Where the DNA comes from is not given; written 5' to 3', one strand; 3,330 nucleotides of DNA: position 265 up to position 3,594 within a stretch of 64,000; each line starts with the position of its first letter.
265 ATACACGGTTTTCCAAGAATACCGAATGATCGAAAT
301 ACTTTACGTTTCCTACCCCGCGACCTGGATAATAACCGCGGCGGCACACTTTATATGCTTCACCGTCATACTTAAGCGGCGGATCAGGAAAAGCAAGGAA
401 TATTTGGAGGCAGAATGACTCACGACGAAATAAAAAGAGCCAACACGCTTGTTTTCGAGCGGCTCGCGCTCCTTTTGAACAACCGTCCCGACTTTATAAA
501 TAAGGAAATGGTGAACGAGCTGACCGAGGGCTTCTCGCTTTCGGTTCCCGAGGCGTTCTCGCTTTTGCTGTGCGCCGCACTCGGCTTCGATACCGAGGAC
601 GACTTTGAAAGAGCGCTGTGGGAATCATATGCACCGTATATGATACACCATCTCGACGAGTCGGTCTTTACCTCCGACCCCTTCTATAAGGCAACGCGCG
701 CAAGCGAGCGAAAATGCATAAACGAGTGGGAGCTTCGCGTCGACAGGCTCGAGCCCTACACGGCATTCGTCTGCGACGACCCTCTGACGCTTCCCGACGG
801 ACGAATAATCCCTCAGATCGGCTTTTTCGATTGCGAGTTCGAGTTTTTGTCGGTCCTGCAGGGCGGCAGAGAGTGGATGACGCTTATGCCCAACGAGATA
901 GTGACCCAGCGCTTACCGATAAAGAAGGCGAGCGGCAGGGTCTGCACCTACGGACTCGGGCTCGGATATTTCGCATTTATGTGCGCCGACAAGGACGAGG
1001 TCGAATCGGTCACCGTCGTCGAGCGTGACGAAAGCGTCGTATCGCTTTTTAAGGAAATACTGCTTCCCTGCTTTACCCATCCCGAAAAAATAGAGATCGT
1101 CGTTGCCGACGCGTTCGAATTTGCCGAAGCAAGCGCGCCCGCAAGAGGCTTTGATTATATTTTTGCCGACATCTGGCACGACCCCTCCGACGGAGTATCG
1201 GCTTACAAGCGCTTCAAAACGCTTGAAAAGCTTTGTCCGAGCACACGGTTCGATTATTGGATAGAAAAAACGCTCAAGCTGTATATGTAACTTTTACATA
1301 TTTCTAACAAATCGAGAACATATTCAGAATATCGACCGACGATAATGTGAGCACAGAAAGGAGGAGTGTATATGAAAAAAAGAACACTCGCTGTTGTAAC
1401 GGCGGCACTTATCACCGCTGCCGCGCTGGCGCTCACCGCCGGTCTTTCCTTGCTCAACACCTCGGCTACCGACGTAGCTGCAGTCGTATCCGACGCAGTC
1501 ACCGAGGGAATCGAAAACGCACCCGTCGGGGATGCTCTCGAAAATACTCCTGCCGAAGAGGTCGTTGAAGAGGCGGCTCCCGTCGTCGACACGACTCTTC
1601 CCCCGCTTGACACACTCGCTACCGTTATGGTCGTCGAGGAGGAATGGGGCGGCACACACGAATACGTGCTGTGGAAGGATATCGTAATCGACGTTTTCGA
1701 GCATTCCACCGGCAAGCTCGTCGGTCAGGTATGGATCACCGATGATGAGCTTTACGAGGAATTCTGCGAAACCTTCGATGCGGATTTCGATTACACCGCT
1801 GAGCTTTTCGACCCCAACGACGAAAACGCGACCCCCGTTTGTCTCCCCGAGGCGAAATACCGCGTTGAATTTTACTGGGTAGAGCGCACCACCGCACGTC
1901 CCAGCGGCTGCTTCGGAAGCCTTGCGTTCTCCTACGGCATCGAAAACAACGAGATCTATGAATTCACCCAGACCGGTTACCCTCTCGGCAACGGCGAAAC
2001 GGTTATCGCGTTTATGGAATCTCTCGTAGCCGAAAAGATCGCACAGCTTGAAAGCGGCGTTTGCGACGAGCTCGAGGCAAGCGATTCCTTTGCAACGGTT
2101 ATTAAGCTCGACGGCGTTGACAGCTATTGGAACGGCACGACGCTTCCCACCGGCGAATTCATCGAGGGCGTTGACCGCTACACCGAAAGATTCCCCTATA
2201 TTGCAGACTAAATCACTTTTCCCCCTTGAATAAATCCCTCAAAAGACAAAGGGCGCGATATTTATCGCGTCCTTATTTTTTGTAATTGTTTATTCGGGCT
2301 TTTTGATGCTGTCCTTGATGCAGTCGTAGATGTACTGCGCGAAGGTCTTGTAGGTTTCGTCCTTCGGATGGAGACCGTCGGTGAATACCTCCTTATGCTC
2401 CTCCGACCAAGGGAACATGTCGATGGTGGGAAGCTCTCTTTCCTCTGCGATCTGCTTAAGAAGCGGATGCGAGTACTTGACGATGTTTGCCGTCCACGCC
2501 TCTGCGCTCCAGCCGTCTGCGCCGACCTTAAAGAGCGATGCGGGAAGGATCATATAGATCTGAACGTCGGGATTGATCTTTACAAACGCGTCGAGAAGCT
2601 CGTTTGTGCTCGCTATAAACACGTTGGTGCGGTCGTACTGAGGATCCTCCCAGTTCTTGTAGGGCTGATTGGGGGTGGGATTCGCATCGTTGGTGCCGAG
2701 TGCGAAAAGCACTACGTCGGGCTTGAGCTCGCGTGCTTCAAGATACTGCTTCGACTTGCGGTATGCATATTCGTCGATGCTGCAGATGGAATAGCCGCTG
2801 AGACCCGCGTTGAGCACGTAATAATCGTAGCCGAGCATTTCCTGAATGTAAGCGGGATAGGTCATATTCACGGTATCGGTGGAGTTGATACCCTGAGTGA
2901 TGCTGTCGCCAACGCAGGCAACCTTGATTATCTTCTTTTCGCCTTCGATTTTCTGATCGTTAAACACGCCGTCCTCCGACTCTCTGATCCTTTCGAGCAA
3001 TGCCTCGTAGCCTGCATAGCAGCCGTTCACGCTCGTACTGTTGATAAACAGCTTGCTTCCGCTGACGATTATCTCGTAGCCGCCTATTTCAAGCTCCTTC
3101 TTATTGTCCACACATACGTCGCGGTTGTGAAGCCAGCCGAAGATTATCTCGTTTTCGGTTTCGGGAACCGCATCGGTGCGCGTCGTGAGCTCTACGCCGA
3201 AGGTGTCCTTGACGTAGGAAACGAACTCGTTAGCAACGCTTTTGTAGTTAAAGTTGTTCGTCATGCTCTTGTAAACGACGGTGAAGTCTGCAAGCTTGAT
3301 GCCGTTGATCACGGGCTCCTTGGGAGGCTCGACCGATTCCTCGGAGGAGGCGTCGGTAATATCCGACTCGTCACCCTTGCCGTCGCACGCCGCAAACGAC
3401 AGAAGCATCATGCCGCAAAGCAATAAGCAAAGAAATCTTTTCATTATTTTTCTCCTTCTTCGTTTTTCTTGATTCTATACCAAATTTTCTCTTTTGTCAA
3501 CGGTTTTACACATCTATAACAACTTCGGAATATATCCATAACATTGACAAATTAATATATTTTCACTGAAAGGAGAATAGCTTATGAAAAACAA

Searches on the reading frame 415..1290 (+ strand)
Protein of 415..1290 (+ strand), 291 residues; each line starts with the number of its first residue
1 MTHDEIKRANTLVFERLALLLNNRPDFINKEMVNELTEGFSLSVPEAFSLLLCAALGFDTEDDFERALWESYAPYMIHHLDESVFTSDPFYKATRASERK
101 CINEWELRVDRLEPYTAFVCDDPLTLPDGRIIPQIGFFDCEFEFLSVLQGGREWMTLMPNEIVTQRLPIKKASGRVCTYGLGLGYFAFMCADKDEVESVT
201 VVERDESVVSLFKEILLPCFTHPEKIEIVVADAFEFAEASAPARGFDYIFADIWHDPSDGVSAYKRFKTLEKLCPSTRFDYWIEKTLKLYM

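Call 69: search_protein_families(library=pfam, proteins=[window:415-1290:+], max_evalue=0.001)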
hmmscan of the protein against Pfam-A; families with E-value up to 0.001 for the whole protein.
window:415-1290:+ (291 aa): 1 family
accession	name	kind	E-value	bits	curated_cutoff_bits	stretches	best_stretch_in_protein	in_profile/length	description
PF01564.23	Spermine_synth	-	8e-05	22.7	22.9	1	194-255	40-101/186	Spermine/spermidine synthase domain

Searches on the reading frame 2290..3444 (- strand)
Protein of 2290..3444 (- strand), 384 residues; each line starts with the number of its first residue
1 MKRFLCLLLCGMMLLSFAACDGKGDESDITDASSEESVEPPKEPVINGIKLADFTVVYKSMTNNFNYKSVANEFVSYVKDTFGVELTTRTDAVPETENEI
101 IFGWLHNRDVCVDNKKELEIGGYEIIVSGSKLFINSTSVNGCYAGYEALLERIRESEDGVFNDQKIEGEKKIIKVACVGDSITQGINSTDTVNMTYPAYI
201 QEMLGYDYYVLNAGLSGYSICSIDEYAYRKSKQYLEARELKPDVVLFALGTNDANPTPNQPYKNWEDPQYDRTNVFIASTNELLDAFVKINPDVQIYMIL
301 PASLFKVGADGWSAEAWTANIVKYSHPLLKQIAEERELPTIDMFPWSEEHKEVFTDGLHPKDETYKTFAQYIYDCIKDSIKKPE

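Call 69: search_protein_families(library=pfam, proteins=[window:2290-3444:-], max_evalue=0.001)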
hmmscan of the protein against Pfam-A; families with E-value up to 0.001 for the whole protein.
window:2290-3444:- (384 aa): 2 families
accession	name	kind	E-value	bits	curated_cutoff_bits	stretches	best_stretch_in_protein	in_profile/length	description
PF13472.12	Lipase_GDSL_2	-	8.8e-23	82.2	32.9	1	177-366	1-177/178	GDSL-like Lipase/Acylhydrolase family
PF00657.28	Lipase_GDSL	-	1.7e-10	41.8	23.6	1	175-372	1-208/208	GDSL-like Lipase/Acylhydrolase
